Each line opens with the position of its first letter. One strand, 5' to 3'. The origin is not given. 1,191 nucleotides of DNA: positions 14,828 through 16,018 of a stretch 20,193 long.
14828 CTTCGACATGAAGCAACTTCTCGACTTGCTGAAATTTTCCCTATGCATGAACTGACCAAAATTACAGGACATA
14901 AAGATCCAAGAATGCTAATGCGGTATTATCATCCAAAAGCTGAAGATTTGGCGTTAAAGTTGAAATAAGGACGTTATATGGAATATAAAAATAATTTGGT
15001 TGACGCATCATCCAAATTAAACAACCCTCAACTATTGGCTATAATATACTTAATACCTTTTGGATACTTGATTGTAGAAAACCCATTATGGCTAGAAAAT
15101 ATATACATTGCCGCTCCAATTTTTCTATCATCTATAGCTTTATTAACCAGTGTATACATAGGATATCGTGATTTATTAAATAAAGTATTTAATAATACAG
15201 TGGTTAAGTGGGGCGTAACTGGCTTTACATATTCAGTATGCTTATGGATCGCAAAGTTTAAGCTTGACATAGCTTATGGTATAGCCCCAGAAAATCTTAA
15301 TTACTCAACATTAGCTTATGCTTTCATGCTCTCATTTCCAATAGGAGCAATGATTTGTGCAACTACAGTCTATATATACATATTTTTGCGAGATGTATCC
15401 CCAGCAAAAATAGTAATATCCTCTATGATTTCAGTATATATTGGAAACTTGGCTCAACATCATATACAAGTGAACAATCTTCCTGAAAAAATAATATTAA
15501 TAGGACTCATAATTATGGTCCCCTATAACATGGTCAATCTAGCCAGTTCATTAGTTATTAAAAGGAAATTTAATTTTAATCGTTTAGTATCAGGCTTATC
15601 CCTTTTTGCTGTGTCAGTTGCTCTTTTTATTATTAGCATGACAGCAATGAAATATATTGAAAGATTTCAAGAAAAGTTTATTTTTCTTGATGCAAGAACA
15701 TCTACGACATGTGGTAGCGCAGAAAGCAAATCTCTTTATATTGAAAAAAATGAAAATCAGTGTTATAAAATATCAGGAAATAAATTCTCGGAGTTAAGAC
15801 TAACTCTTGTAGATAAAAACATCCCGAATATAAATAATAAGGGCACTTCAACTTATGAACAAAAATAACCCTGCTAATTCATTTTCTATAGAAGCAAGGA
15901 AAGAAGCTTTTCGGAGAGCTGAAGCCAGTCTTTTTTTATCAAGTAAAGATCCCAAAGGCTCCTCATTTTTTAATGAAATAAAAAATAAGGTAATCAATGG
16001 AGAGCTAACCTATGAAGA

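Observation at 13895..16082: Integrase co-transcribed with a polytopic membrane protein and a small overlapping ORF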

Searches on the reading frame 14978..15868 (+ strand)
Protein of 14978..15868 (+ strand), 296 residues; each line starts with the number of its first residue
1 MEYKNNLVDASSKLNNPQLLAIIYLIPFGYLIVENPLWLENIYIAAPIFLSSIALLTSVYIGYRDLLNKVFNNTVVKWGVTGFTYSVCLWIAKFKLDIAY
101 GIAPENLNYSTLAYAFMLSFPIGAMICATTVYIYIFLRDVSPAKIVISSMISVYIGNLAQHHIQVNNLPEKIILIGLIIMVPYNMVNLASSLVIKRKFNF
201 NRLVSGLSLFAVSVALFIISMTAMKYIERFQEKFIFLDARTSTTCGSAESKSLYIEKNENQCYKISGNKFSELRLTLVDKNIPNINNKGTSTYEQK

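Call 8: search_protein_families(library=pfam, proteins=[window:14978-15868:+], max_evalue=0.1)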
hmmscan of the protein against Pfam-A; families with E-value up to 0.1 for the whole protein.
window:14978-15868:+ (296 aa): 0 families

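Call 10: search_protein_families(library=ncbifam, proteins=[window:14978-15868:+], max_evalue=0.1)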
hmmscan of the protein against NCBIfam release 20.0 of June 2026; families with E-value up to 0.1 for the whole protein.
window:14978-15868:+ (296 aa): 1 family
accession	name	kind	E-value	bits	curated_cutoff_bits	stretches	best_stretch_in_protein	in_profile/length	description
TIGR03982.2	TIGR03982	hypoth_equivalog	0.029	14.4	40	1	209-263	4-60/118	TIGR03982 family His-Xaa-Ser system protein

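Call 11: search_protein_families(library=padloc, proteins=[window:14978-15868:+], max_evalue=0.1)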
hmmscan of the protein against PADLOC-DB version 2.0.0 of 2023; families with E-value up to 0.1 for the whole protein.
window:14978-15868:+ (296 aa): 0 families

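Call 12: search_protein_families(library=phrogs, proteins=[window:14978-15868:+], max_evalue=0.1)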
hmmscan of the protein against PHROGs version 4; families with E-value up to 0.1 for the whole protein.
window:14978-15868:+ (296 aa): 1 family
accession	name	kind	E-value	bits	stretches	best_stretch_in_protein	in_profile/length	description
phrog_26661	-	unknown function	1.3e-198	659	1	1-296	1-296/296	-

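Call 14: find_homologous_proteins(query=window:14978-15868:+)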
Query window:14978-15868:+ (296 aa): 33 proteins with E <= 0.001 among 889 candidates.
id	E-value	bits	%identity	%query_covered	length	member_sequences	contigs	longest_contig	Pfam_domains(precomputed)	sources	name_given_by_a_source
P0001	5.8e-185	631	98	100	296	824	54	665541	-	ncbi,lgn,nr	ncbi:hypothetical protein P3M90_004350 [Salmonella enterica]|nr:hypothetical protein [Salmonella ent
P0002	2.0e-180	616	97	100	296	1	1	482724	-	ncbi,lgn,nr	ncbi:TPA: hypothetical protein JLE76_002051 [Escherichia coli]|nr:hypothetical protein [Escherichia 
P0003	2.5e-180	616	97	100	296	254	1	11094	-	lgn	-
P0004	2.3e-179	613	96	100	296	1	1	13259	-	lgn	-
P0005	9.0e-179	611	96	100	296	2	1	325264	-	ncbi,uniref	ncbi:hypothetical protein [Enterobacter ludwigii]|uniref:hypothetical protein n=1 Tax=Enterobacter l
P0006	2.8e-178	609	95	100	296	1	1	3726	-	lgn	-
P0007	1.3e-177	607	95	100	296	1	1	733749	-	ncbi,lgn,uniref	ncbi:hypothetical protein ACQ3G7_06720 [Kosakonia oryzendophytica]|uniref:hypothetical protein n=1 T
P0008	3.3e-177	606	94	100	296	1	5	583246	-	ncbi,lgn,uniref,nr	ncbi:hypothetical protein [Klebsiella michiganensis]|uniref:hypothetical protein n=1 Tax=Klebsiella 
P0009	4.4e-177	605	96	100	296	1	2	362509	-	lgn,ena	-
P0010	4.6e-177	605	95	100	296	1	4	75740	-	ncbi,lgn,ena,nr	ncbi:TPA: hypothetical protein J6N82_004082 [Escherichia coli]|nr:hypothetical protein [Escherichia 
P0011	1.7e-160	551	85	100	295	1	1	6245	-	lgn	-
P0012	3.5e-160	550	85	100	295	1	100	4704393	-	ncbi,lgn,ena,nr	ncbi:hypothetical protein HL369_00430 [Escherichia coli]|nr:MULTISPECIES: hypothetical protein [Ente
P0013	5.2e-160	549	85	100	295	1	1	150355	-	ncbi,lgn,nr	ncbi:hypothetical protein KGN09_002304 [Escherichia fergusonii]|nr:hypothetical protein [Escherichia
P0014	5.3e-160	549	85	100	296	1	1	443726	-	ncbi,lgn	-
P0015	7.7e-160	549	85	100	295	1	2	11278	-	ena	-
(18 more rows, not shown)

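Call 23: search_protein_representatives(alignment_id=A1)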
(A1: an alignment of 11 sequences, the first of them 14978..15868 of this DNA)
Query: 11 sequences, 296 profile positions. Proteins with E-value up to 0.001 (for the whole library): 18; up to 1e-10: 13; up to 1e-30: 3. The best 18 are listed.
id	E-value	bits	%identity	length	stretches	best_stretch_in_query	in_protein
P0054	1.1e-76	274.1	-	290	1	12-284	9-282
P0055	4.9e-54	199.8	-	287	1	8-279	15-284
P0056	7.8e-42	159.8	-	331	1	18-270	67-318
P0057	3.1e-27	111.9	-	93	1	180-241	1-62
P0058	7.2e-25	104.1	-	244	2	72-192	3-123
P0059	9.7e-23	97.1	-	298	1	18-278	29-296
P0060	2.6e-21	92.4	-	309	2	33-227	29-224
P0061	2.7e-21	92.4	-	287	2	47-182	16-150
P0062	2.8e-19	85.7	-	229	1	2-188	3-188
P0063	5.4e-19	84.8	-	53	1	1-49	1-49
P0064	8.3e-17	77.6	-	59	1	252-296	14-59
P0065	6.6e-14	68.1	-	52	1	221-261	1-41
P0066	3.4e-12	62.5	-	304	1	20-270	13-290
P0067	1.1e-10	57.5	-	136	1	47-155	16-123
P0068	1.1e-07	47.6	-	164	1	71-152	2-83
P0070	1.9e-04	37.0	-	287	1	46-272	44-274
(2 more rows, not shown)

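Call 26: find_homologous_proteins(query=A3)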
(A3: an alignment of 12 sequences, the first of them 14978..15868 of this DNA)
Query A3 (12 sequences) (296 aa, profile of the alignment): 35 proteins with E <= 0.001 among 8000 candidates.
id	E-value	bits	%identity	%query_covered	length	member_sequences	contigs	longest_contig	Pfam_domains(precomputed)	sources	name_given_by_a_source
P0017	3.9e-104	366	85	100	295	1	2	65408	-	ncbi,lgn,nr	ncbi:hypothetical protein BF135_003838 [Escherichia coli]|nr:hypothetical protein [Escherichia coli]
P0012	5.3e-104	366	85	100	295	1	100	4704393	-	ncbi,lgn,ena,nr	ncbi:hypothetical protein HL369_00430 [Escherichia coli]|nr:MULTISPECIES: hypothetical protein [Ente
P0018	5.4e-104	366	85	100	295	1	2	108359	-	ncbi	-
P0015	8.5e-104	365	85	100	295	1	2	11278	-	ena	-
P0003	8.9e-104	365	97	100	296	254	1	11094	-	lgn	-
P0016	9.7e-104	365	85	100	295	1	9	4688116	-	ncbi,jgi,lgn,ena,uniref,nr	ncbi:hypothetical protein [Escherichia coli]|uniref:hypothetical protein n=1 Tax=Escherichia coli Ta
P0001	1.3e-103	364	98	100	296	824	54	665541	-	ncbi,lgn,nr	ncbi:hypothetical protein P3M90_004350 [Salmonella enterica]|nr:hypothetical protein [Salmonella ent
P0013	1.3e-103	364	85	100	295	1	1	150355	-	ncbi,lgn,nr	ncbi:hypothetical protein KGN09_002304 [Escherichia fergusonii]|nr:hypothetical protein [Escherichia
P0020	2.3e-103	364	85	100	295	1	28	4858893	-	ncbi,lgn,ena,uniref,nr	ncbi:TPA: hypothetical protein ACOM1H_003185 [Escherichia coli]|uniref:hypothetical protein n=1 Tax=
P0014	4.2e-103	363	85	100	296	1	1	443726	-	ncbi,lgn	-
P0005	4.4e-103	363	96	100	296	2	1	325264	-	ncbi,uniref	ncbi:hypothetical protein [Enterobacter ludwigii]|uniref:hypothetical protein n=1 Tax=Enterobacter l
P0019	5.1e-103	362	85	100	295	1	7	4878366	-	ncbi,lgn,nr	ncbi:hypothetical protein HVZ44_18520 [Escherichia coli]|nr:hypothetical protein [Salmonella enteric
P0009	5.8e-103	362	96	100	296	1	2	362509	-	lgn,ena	-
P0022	9.4e-103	362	84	100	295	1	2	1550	-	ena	-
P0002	1.3e-102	361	97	100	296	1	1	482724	-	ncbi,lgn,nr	ncbi:TPA: hypothetical protein JLE76_002051 [Escherichia coli]|nr:hypothetical protein [Escherichia 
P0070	1.5e-72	262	20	76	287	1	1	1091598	-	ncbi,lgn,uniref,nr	ncbi:hypothetical protein EV681_3331 [Advenella incenata]|uniref:Uncharacterized protein n=1 Tax=Adv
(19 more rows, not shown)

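Call 29: find_encoding_contigs(protein=P0070, flank=7000, max_places=3)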
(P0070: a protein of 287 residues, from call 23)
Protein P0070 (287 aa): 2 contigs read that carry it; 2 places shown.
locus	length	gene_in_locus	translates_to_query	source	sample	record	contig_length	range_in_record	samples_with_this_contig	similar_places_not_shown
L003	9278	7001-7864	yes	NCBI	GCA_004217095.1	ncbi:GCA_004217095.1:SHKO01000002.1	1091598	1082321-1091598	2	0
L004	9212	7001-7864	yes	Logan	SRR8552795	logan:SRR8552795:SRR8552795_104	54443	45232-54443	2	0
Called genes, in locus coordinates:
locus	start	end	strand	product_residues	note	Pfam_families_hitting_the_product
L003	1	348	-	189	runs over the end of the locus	PF07690:MFS_1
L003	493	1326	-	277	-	PF00392:GntR, PF14502:HTH_41, PF07702:UTRA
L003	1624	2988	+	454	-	PF07287:AtuA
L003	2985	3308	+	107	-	PF23544:AtuA_ferredoxin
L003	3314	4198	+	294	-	PF04909:Amidohydro_2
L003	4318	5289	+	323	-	PF03401:TctC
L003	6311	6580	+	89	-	PF03050:DDE_Tnp_IS66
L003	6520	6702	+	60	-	PF03050:DDE_Tnp_IS66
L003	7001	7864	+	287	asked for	-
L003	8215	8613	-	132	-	-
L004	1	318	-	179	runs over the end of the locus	PF07690:MFS_1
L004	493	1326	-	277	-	PF00392:GntR, PF14502:HTH_41, PF07702:UTRA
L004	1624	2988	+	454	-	PF07287:AtuA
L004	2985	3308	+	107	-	PF23544:AtuA_ferredoxin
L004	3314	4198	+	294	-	PF04909:Amidohydro_2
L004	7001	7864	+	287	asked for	-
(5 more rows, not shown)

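Call 30: find_related_loci(query=A4, collection=genome_contigs, flank=6000)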
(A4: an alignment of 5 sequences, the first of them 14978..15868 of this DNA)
Query A4 (296 aa) in genome_contigs; peptide patterns used: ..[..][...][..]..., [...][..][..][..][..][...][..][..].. (x = any residue, [..] = any of these).
63 stretches matched a pattern; 2 encode a relative of the query (tblastn E <= 1e-3); 2 distinct loci.
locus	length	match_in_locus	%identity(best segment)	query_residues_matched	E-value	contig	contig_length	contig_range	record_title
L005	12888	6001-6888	98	1-296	0e+0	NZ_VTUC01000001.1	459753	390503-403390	Enterobacter vonholyi strain E13 NODE_2_length_459753_cov_48.3205, whole genome shotgun sequence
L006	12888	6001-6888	96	1-296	0e+0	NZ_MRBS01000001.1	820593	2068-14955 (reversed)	Pantoea sp. 1.19 scaffold1.1, whole genome shotgun sequence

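Call 31: find_related_loci(query=A4, collection=metagenome_contigs, flank=6000)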
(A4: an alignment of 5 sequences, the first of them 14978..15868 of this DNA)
Query A4 (296 aa) in metagenome_contigs; peptide patterns used: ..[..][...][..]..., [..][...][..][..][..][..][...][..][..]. (x = any residue, [..] = any of these).
434 stretches matched a pattern; 19 encode a relative of the query (tblastn E <= 1e-3); 19 distinct loci.
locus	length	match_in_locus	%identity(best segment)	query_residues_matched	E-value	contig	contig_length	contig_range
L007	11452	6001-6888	100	1-296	0e+0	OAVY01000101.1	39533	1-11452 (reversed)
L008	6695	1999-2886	99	1-296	0e+0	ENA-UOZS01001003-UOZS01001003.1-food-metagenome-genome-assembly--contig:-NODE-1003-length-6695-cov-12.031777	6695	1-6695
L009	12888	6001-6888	99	1-296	0e+0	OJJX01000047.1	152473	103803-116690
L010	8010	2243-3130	99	1-296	0e+0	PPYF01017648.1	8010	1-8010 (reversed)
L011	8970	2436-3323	99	1-296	0e+0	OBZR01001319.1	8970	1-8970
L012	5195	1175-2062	98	1-296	0e+0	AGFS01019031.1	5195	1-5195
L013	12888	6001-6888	98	1-296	0e+0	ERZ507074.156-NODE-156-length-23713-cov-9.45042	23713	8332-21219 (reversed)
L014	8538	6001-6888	98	1-296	0e+0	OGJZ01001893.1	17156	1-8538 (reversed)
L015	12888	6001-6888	98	1-296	0e+0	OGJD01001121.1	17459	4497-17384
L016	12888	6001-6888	98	1-296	0e+0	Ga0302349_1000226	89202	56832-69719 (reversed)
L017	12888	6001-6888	97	1-296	0e+0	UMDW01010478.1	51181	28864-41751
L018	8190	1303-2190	94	1-296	0e+0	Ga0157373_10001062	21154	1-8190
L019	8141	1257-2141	85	1-295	4e-165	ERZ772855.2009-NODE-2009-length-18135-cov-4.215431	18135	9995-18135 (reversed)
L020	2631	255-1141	96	1-296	7e-163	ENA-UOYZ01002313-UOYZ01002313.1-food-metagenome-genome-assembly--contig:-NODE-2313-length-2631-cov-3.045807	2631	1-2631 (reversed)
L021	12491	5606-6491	93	1-296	6e-97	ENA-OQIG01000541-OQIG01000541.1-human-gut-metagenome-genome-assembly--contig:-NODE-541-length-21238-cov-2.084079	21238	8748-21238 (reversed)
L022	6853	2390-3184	35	13-279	2e-56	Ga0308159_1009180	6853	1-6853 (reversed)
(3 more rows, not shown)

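Call 32: find_related_loci(query=A4, collection=viral_contigs, flank=6000)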
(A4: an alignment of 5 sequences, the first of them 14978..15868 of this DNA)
Query A4 (296 aa) in viral_contigs; peptide patterns used: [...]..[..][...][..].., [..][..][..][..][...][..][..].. (x = any residue, [..] = any of these).
43 stretches matched a pattern; 8 encode a relative of the query (tblastn E <= 1e-3); 8 distinct loci.
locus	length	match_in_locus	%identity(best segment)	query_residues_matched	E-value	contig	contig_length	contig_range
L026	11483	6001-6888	100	1-296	0e+0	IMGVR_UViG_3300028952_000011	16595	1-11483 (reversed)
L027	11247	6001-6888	99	1-296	0e+0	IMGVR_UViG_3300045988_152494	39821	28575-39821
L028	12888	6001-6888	97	1-296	0e+0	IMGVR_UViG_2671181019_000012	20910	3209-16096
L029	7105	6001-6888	97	1-296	0e+0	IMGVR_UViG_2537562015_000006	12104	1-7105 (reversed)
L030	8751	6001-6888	96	1-296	0e+0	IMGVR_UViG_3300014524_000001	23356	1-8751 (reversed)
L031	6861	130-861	100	53-296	4e-162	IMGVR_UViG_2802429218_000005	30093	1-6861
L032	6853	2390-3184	35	13-279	8e-57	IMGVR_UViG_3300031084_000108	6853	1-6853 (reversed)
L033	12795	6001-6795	33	18-290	1e-39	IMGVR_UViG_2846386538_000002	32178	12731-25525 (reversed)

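Call 37: find_encoding_contigs(protein=P0054, flank=6000, max_places=3)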
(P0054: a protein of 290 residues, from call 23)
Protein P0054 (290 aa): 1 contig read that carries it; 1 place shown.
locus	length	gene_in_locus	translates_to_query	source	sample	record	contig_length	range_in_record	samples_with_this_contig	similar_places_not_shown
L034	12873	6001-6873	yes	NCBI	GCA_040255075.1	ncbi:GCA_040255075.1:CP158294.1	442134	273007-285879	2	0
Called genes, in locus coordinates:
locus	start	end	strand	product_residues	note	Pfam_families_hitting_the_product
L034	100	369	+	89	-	PF01527:HTH_Tnp_1 (weak)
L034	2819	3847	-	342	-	PF02086:MethyltransfD12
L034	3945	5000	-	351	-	PF12183:NotI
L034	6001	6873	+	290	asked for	-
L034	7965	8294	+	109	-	-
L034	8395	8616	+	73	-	-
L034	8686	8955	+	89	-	-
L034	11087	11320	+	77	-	-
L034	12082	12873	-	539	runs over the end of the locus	PF14690:Zn_ribbon_ISL3 (weak), PF01610:DDE_Tnp_ISL3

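Call 38: find_encoding_contigs(protein=P0059, flank=6000, max_places=3)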
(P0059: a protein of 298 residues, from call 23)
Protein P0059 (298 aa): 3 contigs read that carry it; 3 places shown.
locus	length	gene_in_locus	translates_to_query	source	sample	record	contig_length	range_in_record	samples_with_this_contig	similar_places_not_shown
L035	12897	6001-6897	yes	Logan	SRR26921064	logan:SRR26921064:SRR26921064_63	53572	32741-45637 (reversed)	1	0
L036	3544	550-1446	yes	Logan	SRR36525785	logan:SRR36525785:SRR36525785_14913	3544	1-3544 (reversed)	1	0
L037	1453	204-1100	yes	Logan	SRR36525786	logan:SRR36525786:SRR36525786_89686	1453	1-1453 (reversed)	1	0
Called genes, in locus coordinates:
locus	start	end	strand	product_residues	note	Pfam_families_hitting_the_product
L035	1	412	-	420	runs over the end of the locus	PF05201:GlutR_N, PF01488:Shikimate_DH, PF00745:GlutR_dimer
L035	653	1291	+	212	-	PF03550:LolB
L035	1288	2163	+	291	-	PF00288:GHMP_kinases_N, PF08544:GHMP_kinases_C (weak)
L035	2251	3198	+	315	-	PF13793:Pribosyltran_N, PF00156:Pribosyltran, PF14572:Pribosyl_synth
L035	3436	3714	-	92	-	PF10762:DUF2583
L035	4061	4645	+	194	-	PF01195:Pept_tRNA_hydro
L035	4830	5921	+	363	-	PF01926:MMR_HSR1, PF02421:FeoB_N, PF06071:YchF-GTPase_C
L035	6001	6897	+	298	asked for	-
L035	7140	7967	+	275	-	PF03306:AAL_decarboxy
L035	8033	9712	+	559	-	PF02776:TPP_enzyme_N, PF00205:TPP_enzyme_M, PF02775:TPP_enzyme_C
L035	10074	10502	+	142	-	PF03479:PCC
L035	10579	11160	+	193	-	PF12822:ECF_trnsprt (weak)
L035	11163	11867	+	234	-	-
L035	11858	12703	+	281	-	PF00005:ABC_tran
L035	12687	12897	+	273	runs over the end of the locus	PF13175:AAA_15 (weak), PF00005:ABC_tran, PF13555:AAA_29 (faint), PF13304:AAA_21 (faint)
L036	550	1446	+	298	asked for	-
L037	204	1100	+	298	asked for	-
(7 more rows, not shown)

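Call 39: find_encoding_contigs(protein=P0060, flank=6000, max_places=3)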
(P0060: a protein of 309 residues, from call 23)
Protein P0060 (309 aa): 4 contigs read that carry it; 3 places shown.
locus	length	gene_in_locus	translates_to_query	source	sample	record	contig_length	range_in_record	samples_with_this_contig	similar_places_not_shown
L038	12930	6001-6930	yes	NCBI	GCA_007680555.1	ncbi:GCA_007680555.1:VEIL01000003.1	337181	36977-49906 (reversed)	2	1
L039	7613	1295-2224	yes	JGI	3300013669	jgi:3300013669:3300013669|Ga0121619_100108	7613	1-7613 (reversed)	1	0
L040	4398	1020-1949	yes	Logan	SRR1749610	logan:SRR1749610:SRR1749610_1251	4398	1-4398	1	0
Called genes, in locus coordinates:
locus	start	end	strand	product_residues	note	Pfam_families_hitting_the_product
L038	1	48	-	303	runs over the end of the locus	PF00561:Abhydrolase_1, PF12697:Abhydrolase_6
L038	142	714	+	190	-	PF07336:ABATE, PF11706:zf-CGNR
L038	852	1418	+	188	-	PF00440:TetR_N, PF16925:TetR_C_13 (weak), PF21993:TetR_C_13_2 (weak)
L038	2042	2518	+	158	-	PF07080:DUF1348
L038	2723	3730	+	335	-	PF00135:COesterase (weak), PF07224:Chlorophyllase (faint), PF20434:BD-FAE, PF07859:Abhydrolase_3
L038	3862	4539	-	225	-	PF00302:CAT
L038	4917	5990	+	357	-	PF00589:Phage_integrase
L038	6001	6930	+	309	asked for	-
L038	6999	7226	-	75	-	-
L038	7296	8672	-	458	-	PF04610:TrbL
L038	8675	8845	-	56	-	-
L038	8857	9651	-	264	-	-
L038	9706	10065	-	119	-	PF21983:NikA-like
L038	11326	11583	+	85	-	-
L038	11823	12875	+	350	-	PF00145:DNA_methylase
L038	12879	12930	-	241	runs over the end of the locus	PF18737:HEPN_MAE_28990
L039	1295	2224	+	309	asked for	-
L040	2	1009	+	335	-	?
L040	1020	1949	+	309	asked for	-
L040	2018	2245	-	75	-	-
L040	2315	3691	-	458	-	PF04610:TrbL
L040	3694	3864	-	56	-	-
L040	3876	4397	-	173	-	?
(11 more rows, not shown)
